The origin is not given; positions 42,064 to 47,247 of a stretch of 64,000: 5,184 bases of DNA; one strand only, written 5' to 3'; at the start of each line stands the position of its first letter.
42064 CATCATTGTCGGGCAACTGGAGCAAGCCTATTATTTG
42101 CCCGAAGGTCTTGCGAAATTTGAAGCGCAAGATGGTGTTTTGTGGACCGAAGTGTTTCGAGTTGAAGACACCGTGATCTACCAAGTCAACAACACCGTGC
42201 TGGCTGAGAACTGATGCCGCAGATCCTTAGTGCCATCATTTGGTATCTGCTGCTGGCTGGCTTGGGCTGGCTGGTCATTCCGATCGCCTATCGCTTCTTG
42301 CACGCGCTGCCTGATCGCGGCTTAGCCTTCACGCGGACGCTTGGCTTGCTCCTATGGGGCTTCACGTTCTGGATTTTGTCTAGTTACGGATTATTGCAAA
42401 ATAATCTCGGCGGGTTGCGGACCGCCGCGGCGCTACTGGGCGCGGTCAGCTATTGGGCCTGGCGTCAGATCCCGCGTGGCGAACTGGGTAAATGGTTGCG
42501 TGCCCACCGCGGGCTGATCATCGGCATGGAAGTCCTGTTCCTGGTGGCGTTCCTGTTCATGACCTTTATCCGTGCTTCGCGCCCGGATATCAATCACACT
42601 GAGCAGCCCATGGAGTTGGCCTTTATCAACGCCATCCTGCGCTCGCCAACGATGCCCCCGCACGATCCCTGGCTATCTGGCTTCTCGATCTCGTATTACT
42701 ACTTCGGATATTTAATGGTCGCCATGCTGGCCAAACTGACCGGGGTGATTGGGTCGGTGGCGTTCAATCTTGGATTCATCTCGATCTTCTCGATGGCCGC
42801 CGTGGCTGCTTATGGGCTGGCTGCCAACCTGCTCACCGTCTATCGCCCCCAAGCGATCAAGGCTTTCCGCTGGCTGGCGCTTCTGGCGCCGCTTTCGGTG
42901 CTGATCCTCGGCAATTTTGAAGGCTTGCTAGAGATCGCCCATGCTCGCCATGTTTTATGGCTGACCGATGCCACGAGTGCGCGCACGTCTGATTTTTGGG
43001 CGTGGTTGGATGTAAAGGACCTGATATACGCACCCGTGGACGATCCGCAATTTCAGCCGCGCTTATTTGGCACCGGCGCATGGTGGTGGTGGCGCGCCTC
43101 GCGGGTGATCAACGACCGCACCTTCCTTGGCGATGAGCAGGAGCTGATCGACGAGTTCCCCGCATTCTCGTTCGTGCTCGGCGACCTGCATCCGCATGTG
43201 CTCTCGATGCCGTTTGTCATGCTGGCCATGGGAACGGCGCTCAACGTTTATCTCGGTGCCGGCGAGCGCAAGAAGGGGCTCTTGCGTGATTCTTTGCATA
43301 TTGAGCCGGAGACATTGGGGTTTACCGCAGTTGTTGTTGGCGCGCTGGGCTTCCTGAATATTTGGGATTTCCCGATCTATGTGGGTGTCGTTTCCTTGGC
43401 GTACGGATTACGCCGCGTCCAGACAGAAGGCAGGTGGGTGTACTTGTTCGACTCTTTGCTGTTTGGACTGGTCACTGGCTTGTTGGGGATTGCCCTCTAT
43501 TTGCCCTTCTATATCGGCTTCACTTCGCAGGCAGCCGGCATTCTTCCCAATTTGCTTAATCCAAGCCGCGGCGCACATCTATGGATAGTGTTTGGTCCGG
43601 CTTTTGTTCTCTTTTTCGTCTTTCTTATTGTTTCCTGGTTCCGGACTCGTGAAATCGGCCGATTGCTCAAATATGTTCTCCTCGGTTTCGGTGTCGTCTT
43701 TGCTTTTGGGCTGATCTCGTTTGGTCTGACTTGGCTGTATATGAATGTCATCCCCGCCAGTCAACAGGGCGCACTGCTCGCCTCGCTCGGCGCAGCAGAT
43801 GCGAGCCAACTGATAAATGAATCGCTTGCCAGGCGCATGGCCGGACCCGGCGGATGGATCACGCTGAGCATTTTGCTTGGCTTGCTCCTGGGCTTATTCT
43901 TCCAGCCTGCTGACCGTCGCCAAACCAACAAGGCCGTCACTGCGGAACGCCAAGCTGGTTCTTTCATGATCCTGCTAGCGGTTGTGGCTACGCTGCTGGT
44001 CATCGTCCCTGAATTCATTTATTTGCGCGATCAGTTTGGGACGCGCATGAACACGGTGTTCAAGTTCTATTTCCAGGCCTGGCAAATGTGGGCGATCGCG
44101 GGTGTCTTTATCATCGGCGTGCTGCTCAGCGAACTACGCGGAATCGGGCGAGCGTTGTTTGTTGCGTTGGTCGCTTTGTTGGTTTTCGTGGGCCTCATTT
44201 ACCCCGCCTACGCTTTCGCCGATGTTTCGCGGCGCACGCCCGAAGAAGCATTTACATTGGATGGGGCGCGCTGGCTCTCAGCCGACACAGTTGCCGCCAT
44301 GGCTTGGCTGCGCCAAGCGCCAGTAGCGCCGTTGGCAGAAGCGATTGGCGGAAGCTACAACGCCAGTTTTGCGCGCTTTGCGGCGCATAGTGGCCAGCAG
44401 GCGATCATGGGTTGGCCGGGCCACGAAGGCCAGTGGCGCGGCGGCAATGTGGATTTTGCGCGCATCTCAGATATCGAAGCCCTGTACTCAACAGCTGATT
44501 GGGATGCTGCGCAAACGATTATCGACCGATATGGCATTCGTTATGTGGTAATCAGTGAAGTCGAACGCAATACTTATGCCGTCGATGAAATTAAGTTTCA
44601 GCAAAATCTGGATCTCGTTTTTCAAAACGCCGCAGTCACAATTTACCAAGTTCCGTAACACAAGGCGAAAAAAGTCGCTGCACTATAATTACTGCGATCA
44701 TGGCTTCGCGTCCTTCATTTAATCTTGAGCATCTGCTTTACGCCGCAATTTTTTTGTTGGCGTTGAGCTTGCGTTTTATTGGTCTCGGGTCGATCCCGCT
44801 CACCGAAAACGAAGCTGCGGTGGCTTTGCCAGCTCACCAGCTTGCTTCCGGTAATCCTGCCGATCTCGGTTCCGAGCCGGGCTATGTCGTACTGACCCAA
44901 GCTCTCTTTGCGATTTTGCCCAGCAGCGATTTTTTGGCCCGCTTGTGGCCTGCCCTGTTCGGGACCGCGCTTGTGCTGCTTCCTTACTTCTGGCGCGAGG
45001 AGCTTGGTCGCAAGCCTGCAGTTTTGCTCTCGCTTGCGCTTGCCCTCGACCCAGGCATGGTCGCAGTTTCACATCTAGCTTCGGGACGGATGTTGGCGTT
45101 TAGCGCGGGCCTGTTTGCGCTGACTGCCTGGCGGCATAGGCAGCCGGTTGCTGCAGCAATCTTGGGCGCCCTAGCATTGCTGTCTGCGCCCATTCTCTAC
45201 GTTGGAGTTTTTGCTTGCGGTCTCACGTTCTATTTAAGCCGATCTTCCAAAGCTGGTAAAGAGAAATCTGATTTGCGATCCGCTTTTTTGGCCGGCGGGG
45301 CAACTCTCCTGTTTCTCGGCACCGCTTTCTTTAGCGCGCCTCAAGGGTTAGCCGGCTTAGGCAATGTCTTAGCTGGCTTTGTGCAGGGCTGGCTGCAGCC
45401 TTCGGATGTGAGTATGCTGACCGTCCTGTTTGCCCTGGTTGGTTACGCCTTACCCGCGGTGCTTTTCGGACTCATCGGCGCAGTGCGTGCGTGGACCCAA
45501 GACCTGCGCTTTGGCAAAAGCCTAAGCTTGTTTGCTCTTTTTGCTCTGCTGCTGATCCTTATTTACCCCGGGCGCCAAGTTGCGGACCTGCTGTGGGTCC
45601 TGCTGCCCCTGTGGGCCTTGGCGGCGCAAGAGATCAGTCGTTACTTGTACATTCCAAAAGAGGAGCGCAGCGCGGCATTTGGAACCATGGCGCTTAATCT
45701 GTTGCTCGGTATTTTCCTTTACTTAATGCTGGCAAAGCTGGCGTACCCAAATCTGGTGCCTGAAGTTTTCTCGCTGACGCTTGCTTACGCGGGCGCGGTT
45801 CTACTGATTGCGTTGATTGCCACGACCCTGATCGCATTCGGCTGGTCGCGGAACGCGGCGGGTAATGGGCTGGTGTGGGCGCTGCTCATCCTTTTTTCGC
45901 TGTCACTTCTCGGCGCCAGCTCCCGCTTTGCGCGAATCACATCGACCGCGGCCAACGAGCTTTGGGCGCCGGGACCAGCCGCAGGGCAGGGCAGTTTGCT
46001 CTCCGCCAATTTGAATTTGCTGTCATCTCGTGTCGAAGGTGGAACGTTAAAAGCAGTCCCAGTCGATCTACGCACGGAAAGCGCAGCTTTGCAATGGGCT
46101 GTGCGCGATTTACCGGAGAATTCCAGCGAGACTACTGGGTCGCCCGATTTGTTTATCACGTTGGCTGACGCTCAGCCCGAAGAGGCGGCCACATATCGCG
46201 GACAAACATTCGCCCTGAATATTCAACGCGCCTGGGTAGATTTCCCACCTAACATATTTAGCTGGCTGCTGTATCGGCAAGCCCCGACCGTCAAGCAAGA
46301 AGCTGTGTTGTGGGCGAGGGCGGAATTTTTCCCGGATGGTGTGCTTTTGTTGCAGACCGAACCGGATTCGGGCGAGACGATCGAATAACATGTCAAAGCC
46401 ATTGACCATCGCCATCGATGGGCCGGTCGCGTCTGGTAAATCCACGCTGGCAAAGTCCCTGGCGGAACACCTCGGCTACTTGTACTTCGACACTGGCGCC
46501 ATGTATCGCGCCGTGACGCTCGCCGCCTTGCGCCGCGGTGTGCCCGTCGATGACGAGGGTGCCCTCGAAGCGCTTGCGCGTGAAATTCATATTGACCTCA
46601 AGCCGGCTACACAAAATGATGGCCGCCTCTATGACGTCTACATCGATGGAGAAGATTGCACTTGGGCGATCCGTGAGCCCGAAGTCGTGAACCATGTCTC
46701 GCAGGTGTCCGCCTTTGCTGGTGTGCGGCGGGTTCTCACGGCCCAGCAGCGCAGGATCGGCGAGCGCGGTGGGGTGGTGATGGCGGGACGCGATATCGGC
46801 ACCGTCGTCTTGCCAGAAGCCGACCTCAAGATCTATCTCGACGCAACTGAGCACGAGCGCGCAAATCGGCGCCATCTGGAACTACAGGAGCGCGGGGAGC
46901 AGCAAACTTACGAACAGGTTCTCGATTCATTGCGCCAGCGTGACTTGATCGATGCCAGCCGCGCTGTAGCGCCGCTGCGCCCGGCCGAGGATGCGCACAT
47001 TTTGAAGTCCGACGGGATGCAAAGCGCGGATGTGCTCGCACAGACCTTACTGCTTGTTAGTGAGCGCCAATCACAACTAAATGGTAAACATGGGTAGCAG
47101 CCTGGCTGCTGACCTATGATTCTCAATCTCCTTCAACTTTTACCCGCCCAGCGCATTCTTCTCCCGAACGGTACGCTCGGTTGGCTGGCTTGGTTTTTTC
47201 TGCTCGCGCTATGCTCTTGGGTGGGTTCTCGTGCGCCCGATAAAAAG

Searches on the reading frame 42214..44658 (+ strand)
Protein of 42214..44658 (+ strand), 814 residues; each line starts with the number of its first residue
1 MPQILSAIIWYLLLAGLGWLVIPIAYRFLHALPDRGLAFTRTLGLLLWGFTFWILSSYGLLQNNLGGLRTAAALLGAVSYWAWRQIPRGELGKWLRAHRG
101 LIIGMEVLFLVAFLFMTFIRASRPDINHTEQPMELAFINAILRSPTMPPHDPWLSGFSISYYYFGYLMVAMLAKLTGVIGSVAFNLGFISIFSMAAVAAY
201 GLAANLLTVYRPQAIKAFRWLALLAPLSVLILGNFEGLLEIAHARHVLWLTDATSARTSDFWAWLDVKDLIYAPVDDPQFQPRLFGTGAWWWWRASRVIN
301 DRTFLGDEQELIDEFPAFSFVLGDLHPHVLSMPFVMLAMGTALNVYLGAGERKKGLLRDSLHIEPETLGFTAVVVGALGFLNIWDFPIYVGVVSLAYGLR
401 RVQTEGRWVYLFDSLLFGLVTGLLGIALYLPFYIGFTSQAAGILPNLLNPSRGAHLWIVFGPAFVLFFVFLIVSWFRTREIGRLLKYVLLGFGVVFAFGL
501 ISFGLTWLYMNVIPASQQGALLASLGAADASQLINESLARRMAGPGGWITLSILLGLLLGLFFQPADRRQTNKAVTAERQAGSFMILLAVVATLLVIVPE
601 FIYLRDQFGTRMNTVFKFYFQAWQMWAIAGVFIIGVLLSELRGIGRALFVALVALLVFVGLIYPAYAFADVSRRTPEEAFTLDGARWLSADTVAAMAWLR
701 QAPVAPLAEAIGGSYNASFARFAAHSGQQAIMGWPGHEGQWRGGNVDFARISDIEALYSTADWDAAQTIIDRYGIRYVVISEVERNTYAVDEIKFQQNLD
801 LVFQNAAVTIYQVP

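Call 64: search_protein_families(library=pfam, proteins=[window:42214-44658:+], max_evalue=0.00001)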
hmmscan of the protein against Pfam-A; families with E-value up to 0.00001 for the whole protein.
window:42214-44658:+ (814 aa): 1 family
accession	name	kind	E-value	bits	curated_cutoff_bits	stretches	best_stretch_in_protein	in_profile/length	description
PF10060.15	DUF2298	-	5.6e-107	359.1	27.8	1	47-626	1-488/488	Uncharacterized membrane protein (DUF2298)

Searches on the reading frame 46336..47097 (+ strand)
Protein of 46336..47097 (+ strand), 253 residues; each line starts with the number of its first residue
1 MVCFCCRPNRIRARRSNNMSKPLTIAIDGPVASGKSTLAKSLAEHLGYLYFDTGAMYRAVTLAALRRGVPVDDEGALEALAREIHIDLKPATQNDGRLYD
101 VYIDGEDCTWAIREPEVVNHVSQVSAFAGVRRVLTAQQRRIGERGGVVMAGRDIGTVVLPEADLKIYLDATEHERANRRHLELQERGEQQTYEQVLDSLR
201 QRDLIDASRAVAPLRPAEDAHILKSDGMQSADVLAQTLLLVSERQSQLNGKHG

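Call 64: search_protein_families(library=pfam, proteins=[window:46336-47097:+], max_evalue=0.00001)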
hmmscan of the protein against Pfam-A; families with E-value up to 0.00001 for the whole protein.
window:46336-47097:+ (253 aa): 3 families
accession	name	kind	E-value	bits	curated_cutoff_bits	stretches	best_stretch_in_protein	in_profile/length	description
PF02224.24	Cytidylate_kin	-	1.1e-67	228.3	26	1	25-240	1-208/211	Cytidylate kinase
PF13189.12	Cytidylate_kin2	-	1.4e-07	32.3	28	1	25-195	2-143/176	Cytidylate kinase-like family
PF13207.12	AAA_17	-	2.8e-06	28.1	27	0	29-61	2-34/136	AAA domain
